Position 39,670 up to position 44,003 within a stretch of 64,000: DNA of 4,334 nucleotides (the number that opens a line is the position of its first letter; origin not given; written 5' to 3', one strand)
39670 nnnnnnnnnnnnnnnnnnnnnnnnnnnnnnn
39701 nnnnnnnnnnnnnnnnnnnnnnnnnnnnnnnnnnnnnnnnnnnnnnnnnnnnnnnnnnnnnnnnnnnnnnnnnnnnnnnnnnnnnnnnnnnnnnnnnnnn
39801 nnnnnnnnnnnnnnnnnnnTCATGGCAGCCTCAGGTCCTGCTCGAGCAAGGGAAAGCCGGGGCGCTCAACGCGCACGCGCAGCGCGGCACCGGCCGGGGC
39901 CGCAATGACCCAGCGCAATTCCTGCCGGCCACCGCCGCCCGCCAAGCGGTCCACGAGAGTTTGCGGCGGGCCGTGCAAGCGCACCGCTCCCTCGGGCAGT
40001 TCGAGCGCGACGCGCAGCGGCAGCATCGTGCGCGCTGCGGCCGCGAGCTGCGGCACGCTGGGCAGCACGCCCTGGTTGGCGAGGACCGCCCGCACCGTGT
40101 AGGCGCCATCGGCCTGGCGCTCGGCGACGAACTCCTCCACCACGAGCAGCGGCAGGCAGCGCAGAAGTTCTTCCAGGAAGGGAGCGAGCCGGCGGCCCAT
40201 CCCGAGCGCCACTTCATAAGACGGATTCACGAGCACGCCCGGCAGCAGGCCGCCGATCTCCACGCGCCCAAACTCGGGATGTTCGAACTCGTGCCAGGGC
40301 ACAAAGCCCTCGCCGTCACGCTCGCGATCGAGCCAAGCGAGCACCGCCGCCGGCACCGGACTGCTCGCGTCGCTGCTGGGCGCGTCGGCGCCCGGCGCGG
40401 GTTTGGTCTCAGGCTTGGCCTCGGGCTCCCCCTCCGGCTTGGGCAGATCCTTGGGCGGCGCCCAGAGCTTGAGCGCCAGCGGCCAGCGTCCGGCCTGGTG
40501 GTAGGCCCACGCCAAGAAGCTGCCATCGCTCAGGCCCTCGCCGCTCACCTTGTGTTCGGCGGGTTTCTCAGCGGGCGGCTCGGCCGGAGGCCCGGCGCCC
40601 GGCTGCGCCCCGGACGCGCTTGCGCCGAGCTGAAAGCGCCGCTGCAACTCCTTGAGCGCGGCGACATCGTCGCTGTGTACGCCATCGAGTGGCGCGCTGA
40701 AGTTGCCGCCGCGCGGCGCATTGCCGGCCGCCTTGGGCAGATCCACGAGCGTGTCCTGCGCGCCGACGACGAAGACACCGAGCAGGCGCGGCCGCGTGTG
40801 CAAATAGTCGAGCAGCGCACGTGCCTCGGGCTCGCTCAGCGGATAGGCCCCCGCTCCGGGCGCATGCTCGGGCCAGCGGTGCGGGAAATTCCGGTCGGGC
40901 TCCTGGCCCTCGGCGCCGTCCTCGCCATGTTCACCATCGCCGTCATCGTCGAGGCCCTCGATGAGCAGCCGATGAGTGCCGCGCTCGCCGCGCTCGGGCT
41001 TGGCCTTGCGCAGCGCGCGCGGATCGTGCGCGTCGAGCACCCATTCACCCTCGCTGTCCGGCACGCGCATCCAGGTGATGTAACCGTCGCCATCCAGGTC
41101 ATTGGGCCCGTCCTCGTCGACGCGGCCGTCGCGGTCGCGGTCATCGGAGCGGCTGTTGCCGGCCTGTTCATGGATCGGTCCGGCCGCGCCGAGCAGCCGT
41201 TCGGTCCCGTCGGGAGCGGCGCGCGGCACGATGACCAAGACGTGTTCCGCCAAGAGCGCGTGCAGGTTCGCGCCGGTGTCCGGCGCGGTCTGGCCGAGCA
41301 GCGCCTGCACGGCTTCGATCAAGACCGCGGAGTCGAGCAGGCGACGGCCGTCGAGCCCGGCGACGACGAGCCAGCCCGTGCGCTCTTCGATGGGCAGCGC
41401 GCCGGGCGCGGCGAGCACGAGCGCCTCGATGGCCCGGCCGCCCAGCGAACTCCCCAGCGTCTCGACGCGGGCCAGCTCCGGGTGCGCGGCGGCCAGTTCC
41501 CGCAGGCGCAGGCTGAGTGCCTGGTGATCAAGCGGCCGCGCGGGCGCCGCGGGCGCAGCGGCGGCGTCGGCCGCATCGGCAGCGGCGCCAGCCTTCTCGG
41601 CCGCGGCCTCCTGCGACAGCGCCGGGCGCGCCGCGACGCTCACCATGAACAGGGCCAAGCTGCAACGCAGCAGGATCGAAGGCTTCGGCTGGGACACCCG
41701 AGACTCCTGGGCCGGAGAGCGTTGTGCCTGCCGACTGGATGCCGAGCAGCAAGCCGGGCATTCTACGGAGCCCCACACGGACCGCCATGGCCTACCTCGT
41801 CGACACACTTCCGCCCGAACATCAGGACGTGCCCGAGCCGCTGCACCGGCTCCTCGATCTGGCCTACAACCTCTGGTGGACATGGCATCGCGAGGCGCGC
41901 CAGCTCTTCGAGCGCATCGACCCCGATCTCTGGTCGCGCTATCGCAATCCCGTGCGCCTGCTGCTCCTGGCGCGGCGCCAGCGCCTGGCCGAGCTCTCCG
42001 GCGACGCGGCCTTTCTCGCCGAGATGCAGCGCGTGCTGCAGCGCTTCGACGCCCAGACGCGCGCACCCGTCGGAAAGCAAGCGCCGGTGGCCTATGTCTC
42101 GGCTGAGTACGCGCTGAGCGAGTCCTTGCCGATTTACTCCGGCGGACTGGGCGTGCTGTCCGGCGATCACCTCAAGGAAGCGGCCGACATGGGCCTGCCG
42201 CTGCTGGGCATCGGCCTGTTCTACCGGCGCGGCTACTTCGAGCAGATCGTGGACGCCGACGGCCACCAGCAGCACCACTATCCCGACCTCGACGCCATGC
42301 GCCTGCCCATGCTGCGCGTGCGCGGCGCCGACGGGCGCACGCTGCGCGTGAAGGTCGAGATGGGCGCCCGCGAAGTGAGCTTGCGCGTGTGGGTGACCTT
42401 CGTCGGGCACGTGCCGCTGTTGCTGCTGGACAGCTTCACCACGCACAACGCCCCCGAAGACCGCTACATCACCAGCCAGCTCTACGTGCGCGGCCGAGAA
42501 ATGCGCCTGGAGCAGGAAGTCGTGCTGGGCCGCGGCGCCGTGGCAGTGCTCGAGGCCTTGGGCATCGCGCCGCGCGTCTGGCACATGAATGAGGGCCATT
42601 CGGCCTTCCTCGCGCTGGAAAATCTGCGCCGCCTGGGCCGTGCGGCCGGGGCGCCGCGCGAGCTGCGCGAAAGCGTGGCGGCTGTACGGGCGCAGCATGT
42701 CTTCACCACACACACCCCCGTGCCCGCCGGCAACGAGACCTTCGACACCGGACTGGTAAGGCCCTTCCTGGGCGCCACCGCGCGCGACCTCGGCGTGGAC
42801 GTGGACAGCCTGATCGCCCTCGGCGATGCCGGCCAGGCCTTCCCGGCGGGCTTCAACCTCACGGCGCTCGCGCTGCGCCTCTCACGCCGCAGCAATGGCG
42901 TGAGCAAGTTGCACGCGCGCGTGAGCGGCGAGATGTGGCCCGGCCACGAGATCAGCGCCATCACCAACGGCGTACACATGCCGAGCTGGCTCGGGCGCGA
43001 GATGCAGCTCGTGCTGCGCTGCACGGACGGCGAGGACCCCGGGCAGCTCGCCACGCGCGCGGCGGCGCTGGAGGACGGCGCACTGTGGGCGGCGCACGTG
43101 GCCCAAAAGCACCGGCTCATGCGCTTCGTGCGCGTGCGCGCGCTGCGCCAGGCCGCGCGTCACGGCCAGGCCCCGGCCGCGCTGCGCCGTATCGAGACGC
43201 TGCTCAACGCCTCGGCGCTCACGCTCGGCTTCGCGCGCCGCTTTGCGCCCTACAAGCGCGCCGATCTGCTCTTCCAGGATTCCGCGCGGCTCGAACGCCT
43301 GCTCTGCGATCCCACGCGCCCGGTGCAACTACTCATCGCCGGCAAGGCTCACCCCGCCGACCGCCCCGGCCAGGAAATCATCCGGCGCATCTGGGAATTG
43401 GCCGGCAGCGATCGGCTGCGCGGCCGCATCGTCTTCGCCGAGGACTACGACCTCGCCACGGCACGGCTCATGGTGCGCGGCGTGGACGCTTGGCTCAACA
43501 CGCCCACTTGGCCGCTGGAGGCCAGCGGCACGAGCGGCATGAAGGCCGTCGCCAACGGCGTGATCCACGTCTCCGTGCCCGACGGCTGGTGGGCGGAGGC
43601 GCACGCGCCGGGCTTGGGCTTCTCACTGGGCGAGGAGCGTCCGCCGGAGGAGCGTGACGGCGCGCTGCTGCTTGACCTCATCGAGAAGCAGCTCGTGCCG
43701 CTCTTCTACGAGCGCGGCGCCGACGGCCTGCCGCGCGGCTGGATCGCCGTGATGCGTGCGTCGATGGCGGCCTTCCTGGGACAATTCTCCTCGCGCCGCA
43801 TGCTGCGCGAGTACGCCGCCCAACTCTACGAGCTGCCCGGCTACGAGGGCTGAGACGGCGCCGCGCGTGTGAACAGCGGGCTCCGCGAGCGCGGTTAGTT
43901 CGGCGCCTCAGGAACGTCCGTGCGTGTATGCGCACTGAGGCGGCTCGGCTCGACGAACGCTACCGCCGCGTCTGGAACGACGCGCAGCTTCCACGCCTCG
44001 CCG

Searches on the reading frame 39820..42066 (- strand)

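Call 15: search_protein_families(library=pfam, proteins=[window:39820-42066:-], max_evalue=0.001)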
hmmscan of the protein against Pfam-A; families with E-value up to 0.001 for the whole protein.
window:39820-42066:- (748 aa): 1 family
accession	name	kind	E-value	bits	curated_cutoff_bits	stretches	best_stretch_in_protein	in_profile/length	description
PF00246.29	Peptidase_M14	-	4.6e-16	59.7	21.6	1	188-441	5-189/286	Zinc carboxypeptidase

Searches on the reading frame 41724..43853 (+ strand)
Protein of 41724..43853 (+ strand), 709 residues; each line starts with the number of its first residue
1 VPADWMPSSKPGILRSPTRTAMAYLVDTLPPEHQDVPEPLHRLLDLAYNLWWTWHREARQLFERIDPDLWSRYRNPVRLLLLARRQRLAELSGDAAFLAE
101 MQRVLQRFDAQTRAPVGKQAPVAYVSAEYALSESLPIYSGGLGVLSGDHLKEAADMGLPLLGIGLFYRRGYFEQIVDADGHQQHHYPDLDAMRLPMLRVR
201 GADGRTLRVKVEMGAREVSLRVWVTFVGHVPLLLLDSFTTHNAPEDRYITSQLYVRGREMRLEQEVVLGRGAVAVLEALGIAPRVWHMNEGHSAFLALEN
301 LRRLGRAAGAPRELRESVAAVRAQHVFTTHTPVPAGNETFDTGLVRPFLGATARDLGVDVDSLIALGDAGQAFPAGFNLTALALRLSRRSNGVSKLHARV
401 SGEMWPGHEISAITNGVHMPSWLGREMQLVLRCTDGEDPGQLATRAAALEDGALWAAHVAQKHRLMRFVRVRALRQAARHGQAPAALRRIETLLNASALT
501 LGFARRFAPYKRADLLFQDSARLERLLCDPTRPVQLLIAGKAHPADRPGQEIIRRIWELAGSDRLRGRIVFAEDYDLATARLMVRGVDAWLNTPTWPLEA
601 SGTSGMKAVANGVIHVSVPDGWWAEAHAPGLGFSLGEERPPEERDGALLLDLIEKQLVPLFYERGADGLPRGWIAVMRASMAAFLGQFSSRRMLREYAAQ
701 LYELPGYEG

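Call 15: search_protein_families(library=pfam, proteins=[window:41724-43853:+], max_evalue=0.001)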
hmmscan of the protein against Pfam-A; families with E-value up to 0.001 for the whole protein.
window:41724-43853:+ (709 aa): 2 families
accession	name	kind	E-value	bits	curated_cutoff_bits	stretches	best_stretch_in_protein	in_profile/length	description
PF11897.13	DUF3417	-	4.9e-28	98.2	25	1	36-135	1-109/109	Protein of unknown function (DUF3417)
PF00343.26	Phosphorylase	-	2.8e-16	59.4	27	1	379-621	326-579/713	Carbohydrate phosphorylase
